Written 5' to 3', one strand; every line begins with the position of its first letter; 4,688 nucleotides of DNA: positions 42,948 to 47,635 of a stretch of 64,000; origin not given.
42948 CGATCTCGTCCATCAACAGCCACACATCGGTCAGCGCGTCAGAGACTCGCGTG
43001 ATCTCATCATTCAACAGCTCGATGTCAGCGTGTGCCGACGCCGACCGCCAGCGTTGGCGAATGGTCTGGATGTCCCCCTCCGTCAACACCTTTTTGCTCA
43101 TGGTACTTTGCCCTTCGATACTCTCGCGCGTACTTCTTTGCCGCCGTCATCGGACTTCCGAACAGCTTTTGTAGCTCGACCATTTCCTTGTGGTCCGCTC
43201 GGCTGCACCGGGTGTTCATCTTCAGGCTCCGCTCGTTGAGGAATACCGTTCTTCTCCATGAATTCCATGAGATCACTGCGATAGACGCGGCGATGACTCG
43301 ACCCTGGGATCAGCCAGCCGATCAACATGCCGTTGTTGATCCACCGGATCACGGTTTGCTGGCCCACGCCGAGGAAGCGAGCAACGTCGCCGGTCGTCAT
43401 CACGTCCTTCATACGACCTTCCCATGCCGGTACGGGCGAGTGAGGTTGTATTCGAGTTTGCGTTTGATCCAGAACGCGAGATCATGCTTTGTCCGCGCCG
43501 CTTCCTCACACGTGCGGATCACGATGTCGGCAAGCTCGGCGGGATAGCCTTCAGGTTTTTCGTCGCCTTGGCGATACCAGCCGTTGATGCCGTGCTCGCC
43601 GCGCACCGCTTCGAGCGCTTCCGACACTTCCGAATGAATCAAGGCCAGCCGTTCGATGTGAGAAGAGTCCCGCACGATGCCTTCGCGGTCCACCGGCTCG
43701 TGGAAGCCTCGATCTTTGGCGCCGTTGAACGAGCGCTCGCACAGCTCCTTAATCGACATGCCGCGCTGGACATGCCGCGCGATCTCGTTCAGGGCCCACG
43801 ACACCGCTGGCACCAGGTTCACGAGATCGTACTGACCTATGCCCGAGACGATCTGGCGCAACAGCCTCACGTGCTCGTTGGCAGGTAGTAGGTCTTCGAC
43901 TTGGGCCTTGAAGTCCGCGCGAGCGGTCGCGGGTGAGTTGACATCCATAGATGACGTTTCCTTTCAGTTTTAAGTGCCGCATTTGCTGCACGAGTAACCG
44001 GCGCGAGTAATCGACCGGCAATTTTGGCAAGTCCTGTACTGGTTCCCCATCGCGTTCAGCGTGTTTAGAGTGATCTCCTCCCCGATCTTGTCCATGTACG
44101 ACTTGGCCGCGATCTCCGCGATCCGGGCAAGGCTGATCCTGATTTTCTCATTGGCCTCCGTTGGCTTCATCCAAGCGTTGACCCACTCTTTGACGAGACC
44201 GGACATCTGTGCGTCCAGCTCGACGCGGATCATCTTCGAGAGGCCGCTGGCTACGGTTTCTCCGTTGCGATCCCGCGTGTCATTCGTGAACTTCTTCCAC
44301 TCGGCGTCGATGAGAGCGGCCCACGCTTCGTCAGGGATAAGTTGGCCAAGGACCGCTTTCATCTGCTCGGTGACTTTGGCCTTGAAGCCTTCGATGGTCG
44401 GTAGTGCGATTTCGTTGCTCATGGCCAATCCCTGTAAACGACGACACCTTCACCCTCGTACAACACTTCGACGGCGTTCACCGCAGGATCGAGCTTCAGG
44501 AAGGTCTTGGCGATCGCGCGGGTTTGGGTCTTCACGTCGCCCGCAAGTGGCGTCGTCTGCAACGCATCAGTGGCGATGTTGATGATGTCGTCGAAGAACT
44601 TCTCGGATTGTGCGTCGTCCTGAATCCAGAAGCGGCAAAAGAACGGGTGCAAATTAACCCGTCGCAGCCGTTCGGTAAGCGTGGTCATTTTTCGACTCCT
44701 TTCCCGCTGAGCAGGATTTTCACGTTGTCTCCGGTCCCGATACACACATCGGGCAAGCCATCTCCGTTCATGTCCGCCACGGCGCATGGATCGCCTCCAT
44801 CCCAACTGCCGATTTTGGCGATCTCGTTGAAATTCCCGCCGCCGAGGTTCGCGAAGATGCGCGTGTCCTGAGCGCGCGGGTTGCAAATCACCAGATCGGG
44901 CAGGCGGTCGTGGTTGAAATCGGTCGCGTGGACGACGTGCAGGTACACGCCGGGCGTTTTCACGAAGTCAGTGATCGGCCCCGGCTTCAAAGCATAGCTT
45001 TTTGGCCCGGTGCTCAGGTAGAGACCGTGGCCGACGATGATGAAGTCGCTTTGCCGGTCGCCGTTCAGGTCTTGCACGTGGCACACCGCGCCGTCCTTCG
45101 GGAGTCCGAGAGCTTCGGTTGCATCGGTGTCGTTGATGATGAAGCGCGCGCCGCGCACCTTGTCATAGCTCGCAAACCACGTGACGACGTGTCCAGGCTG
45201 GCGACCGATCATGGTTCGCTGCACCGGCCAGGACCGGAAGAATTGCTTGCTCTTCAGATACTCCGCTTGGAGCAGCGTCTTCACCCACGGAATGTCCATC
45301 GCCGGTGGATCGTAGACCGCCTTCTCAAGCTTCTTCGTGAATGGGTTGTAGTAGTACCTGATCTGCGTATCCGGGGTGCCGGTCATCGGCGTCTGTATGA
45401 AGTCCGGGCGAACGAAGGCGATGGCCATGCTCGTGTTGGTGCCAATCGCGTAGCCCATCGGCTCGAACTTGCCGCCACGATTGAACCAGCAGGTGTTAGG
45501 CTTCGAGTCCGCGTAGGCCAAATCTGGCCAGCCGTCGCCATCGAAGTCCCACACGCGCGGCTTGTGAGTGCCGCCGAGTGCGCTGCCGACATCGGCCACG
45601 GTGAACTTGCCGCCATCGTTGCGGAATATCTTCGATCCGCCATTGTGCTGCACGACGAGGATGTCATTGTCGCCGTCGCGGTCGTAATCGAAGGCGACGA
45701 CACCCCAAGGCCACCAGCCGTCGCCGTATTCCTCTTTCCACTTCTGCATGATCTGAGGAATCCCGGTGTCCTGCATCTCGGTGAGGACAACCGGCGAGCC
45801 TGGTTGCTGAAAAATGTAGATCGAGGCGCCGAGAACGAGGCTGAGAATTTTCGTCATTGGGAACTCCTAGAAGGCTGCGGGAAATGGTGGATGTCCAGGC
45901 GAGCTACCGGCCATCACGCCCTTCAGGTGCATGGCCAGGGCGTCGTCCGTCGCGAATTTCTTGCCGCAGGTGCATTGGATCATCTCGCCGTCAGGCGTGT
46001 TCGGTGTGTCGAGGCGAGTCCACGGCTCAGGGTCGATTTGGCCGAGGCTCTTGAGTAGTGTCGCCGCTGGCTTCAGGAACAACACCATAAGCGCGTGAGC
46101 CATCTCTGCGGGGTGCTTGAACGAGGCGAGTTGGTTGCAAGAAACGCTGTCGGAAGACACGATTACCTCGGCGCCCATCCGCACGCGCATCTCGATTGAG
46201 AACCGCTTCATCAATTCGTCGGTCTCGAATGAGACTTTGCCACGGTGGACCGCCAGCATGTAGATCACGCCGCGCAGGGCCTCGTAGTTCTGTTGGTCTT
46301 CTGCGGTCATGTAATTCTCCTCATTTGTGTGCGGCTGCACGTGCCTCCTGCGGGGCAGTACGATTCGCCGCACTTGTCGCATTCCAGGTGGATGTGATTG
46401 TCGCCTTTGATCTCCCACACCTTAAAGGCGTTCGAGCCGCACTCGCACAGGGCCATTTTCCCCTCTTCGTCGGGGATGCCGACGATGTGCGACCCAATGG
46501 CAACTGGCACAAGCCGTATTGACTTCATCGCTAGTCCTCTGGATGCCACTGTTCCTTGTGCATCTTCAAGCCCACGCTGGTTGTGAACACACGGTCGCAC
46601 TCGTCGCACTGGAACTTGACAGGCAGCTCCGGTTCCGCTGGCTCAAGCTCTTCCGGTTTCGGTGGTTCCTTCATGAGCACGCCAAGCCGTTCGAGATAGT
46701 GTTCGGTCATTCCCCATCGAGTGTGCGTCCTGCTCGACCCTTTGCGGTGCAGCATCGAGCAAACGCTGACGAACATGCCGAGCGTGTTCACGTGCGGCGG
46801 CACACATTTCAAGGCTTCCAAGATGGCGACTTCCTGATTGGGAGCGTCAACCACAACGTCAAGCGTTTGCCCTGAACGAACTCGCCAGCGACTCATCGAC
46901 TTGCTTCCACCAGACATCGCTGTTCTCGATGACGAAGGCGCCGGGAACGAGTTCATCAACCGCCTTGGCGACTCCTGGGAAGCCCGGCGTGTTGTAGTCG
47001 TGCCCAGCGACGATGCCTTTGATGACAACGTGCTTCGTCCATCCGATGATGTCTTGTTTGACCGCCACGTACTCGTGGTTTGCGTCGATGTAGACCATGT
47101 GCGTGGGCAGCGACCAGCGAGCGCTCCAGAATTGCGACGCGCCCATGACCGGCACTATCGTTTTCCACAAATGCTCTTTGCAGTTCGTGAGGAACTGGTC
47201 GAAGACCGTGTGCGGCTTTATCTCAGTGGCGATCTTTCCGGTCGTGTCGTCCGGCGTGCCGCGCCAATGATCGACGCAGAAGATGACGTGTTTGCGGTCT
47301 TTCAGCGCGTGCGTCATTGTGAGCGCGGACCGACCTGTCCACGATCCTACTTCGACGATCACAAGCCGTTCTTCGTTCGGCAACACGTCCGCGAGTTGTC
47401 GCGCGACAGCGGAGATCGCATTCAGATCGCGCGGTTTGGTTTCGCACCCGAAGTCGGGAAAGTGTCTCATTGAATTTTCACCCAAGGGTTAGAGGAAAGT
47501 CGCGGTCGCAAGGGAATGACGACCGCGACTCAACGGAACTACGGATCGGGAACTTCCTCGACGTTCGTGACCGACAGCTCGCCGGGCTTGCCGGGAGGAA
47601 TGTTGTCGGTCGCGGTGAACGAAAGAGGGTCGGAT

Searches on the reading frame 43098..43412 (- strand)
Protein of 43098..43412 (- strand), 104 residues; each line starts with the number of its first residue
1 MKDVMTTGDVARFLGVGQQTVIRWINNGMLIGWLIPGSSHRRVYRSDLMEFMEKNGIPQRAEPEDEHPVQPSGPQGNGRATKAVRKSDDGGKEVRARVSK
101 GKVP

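Call 63: search_protein_families(library=pfam, proteins=[window:43098-43412:-], max_evalue=0.01)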
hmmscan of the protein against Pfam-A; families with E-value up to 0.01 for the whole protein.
window:43098-43412:- (104 aa): 3 families
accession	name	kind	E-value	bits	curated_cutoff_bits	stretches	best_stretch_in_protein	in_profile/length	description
PF12728.13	HTH_17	-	4e-11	43.4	27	1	4-55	1-50/51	Helix-turn-helix domain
PF00376.29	MerR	-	0.0027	17.9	28.2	1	6-31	1-25/38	MerR family regulatory protein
PF07037.17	YfeC-like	-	0.0071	17.1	22.9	1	5-28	1-24/122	Transcription regulator YfeC-like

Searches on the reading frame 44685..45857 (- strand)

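Call 11: search_protein_families(library=phrogs, proteins=[window:44685-45857:-], max_evalue=0.001)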
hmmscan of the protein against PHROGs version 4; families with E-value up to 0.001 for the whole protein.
window:44685-45857:- (390 aa): 0 families

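Call 12: search_protein_families(library=pfam, proteins=[window:44685-45857:-], max_evalue=0.001)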
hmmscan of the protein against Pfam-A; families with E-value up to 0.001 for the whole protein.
window:44685-45857:- (390 aa): 2 families
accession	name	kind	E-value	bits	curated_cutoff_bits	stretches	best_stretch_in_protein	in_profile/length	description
PF13517.12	FG-GAP_3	-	1.3e-25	90.2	26.9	4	313-372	1-60/61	FG-GAP-like repeat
PF01839.29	FG-GAP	-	1.8e-13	50.5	22.1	0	309-329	5-25/37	FG-GAP repeat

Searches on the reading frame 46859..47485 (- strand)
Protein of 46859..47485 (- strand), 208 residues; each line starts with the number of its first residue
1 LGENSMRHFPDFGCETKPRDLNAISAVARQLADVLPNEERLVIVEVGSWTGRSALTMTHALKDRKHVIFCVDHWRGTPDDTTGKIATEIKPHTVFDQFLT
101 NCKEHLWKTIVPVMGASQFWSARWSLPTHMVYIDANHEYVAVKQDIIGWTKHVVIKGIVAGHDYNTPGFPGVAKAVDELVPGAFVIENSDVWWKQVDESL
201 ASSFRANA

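Call 61: search_protein_families(library=phrogs, proteins=[window:46859-47485:-], max_evalue=0.001)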
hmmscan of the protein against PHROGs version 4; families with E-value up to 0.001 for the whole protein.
window:46859-47485:- (208 aa): 1 family
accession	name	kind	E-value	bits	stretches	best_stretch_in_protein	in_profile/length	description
phrog_2675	-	other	3.4e-18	66.4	1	23-182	302-461/599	DNA methyltransferase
